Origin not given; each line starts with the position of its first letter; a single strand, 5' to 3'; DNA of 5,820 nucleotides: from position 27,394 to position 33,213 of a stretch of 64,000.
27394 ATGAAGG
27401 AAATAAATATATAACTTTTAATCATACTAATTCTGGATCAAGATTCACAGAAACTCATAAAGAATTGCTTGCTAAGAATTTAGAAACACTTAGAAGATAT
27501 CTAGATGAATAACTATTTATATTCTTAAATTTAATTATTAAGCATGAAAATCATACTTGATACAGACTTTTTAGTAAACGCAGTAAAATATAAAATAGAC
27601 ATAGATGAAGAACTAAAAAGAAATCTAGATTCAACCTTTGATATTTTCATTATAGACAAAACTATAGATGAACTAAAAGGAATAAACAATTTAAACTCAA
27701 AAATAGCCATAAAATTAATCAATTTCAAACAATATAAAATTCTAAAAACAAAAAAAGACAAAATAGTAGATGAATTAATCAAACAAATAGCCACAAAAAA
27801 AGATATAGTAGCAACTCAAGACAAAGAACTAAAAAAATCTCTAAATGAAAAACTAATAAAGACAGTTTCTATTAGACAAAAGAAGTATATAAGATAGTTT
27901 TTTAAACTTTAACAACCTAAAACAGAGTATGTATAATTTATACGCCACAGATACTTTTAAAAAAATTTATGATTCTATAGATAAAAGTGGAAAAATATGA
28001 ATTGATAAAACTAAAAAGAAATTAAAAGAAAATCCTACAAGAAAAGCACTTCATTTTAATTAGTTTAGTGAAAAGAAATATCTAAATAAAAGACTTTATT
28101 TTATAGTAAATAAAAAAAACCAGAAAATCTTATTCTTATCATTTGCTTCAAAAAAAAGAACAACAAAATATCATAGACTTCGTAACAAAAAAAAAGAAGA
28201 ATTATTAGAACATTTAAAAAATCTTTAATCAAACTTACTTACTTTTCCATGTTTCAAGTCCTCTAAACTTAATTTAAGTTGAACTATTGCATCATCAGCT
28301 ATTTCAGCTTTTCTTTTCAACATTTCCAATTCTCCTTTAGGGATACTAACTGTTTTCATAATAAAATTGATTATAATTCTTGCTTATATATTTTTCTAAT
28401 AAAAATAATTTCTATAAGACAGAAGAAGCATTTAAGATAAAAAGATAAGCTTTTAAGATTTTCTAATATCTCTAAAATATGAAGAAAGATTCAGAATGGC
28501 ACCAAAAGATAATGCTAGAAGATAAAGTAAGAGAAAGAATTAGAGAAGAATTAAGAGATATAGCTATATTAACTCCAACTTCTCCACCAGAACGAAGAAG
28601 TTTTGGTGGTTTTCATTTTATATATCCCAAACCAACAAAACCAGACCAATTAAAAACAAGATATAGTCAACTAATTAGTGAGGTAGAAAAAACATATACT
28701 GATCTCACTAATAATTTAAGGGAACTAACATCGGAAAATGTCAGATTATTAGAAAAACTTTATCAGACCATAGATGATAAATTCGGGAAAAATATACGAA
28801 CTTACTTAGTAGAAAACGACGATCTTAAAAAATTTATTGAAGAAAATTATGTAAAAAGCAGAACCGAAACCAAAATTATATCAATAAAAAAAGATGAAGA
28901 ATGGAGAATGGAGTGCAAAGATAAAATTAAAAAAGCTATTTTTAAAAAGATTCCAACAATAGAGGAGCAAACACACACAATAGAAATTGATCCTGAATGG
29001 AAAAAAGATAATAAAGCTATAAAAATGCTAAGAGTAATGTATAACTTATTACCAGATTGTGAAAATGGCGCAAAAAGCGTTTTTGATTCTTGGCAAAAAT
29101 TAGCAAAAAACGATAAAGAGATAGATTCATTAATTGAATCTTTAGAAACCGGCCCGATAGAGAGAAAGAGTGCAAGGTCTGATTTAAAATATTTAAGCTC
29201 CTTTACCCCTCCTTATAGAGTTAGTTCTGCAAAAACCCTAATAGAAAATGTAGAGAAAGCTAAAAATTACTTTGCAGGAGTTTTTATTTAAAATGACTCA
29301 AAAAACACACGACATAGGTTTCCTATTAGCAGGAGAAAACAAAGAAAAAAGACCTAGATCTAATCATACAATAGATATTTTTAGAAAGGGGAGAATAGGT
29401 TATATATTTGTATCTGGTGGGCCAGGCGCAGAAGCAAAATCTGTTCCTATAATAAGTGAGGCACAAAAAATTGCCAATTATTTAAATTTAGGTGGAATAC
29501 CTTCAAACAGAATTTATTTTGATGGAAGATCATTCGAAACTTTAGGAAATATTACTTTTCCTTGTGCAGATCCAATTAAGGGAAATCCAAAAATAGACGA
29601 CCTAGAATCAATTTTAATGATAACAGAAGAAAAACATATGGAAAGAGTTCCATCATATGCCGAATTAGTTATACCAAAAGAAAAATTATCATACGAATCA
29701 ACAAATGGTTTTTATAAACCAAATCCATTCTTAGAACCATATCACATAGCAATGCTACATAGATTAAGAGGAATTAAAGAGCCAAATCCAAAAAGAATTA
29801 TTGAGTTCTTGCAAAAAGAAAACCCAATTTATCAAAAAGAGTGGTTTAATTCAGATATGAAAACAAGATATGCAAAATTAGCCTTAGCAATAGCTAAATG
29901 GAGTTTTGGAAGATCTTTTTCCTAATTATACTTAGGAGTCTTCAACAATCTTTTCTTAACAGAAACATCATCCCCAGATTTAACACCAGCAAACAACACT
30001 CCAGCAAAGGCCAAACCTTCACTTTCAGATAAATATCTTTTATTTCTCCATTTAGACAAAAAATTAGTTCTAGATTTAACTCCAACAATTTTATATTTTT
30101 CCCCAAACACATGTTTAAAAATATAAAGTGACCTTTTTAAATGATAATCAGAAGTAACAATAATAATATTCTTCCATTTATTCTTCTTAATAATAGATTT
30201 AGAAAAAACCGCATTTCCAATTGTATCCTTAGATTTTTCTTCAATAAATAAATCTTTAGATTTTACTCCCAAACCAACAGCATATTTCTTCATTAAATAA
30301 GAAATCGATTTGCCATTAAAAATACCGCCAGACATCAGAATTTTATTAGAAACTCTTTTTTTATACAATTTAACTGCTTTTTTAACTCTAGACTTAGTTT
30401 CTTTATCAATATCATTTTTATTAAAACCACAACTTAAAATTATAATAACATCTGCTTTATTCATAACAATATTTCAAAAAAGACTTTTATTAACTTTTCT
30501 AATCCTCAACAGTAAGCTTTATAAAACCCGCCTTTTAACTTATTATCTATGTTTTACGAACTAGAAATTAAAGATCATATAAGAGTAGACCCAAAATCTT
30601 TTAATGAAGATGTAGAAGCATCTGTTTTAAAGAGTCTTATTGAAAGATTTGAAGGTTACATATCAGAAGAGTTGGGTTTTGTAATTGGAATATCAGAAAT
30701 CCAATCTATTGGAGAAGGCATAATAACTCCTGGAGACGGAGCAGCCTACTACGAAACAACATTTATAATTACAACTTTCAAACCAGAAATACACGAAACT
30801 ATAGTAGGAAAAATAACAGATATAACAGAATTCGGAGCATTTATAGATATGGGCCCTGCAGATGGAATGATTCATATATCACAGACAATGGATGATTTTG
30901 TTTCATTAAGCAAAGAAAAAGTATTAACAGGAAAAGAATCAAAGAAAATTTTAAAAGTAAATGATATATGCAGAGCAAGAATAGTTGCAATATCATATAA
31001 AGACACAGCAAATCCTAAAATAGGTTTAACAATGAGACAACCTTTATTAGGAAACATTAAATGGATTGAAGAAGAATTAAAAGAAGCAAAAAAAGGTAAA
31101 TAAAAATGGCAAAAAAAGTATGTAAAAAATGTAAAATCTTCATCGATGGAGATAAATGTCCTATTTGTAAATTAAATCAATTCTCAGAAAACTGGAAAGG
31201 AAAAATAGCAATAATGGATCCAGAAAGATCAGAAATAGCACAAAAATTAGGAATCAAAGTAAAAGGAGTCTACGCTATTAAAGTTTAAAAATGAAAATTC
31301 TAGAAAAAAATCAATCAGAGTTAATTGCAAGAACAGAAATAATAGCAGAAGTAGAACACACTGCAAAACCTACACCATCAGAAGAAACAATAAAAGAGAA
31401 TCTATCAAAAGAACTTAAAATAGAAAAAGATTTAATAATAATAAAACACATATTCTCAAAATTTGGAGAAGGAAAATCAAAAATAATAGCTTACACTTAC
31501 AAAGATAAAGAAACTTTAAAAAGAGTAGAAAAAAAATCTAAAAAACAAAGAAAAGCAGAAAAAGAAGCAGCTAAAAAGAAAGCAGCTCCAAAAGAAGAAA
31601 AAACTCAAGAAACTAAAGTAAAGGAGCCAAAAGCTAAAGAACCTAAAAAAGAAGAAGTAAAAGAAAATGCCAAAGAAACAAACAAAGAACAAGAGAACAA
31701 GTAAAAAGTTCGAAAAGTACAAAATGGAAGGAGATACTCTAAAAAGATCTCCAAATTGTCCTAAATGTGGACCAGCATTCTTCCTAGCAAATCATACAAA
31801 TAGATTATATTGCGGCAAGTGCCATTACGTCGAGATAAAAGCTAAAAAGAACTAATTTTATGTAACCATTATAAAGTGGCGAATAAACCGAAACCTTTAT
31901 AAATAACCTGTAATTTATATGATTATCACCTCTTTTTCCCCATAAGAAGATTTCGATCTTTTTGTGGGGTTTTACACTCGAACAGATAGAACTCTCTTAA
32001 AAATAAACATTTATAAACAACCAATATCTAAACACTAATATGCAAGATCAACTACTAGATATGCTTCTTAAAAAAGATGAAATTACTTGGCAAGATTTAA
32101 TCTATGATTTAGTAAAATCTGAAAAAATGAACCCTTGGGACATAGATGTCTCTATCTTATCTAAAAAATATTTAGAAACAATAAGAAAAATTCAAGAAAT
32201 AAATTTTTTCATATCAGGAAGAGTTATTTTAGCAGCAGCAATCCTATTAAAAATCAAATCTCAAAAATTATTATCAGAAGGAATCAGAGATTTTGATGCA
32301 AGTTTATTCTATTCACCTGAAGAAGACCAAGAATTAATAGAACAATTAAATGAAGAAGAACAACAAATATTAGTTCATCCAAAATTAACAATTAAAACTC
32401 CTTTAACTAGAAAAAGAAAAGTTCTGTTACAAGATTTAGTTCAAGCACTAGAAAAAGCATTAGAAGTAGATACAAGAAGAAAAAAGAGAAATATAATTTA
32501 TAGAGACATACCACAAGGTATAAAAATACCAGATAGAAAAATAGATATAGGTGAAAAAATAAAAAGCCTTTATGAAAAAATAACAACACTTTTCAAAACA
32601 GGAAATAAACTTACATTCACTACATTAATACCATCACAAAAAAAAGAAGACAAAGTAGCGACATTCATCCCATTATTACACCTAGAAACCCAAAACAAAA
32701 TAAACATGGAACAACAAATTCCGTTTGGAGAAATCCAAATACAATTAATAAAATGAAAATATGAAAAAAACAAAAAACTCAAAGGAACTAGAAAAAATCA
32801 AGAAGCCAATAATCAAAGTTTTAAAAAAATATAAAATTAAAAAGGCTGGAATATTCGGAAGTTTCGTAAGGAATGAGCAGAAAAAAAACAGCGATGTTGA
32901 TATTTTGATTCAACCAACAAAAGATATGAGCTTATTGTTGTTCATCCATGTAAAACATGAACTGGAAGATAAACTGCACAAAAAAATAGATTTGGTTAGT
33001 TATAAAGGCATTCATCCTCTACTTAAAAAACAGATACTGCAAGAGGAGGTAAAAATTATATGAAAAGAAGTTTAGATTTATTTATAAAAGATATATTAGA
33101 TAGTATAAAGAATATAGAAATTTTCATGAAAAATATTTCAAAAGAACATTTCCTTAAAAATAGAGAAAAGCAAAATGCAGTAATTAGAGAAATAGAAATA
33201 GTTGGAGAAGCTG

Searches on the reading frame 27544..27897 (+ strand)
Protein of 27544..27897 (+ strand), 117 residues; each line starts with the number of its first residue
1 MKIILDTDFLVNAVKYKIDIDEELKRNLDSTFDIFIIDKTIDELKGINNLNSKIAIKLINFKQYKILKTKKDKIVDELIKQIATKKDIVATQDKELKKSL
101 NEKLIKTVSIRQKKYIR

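Call 52: search_protein_families(library=pfam, proteins=[window:27544-27897:+], max_evalue=0.0001)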
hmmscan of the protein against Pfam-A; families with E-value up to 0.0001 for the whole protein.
window:27544-27897:+ (117 aa): 1 family
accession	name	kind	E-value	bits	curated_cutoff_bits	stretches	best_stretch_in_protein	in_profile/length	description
PF18477.7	PIN_9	-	5.3e-10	40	26.3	1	3-113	1-116/116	PIN like domain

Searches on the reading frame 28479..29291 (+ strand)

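Call 52: search_protein_families(library=pfam, proteins=[window:28479-29291:+], max_evalue=0.0001)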
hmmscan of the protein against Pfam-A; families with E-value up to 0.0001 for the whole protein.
window:28479-29291:+ (270 aa): 1 family
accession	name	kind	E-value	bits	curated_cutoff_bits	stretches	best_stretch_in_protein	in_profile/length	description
PF10198.14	Ada3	-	8.6e-05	23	24.5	0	17-151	6-114/127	Histone acetyltransferases subunit 3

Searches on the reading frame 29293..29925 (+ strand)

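Call 52: search_protein_families(library=pfam, proteins=[window:29293-29925:+], max_evalue=0.0001)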
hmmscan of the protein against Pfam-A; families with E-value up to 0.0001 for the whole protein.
window:29293-29925:+ (210 aa): 1 family
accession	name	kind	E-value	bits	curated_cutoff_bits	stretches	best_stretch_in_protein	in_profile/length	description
PF02698.23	DUF218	-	3.6e-10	40.3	27.6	1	19-126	13-103/133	DUF218 domain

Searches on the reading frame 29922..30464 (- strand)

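Call 52: search_protein_families(library=pfam, proteins=[window:29922-30464:-], max_evalue=0.0001)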
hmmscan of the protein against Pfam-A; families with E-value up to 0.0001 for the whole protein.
window:29922-30464:- (180 aa): 1 family
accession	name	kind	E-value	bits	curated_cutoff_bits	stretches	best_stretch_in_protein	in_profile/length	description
PF02698.23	DUF218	-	7.6e-26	91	27.6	1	5-129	1-107/133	DUF218 domain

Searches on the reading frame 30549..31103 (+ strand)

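Call 52: search_protein_families(library=pfam, proteins=[window:30549-31103:+], max_evalue=0.0001)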
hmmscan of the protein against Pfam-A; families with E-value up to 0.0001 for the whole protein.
window:30549-31103:+ (184 aa): 2 families
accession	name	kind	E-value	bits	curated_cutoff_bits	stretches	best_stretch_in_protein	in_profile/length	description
PF03876.22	SHS2_Rpb7-N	-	3.6e-13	49.9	24.8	1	8-64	1-57/57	SHS2 domain found in N terminus of Rpb7p/Rpc25p/MJ0397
PF00575.29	S1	-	5.7e-12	46.3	22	1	78-138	1-63/74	S1 RNA binding domain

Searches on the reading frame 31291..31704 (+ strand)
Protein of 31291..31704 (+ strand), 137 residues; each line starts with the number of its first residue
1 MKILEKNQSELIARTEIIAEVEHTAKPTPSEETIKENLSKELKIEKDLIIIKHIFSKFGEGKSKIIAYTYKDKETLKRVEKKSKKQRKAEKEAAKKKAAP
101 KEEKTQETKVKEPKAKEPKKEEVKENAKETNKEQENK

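Call 52: search_protein_families(library=pfam, proteins=[window:31291-31704:+], max_evalue=0.0001)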
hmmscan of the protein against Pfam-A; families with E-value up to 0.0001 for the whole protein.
window:31291-31704:+ (137 aa): 1 family
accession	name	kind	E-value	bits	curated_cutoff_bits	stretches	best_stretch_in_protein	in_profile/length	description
PF01282.25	Ribosomal_S24e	-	2.3e-18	66.5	24.5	1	2-94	1-93/95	Ribosomal protein S24e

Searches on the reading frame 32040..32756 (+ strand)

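Call 55: search_protein_families(library=pfam, proteins=[window:32040-32756:+], max_evalue=0.0001)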
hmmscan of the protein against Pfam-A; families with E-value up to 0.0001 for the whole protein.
window:32040-32756:+ (238 aa): 2 families
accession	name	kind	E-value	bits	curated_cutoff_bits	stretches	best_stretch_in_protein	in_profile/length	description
PF02616.19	SMC_ScpA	-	1e-17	65.4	24.6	1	24-237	1-232/232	Segregation and condensation protein ScpA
PF04824.21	Rad21_Rec8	-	6.4e-05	22.6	22.7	0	189-236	4-51/55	Conserved region of Rad21 / Rec8 like protein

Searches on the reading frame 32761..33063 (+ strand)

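Call 55: search_protein_families(library=pfam, proteins=[window:32761-33063:+], max_evalue=0.0001)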
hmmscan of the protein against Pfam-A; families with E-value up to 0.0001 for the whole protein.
window:32761-33063:+ (100 aa): 2 families
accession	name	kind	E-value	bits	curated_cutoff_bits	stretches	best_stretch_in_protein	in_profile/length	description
PF18765.7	Polbeta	-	2.9e-17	63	26.9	1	17-99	3-87/93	Polymerase beta, Nucleotidyltransferase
PF01909.29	NTP_transf_2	-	7.4e-12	45.9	21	1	19-96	6-90/93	Nucleotidyltransferase domain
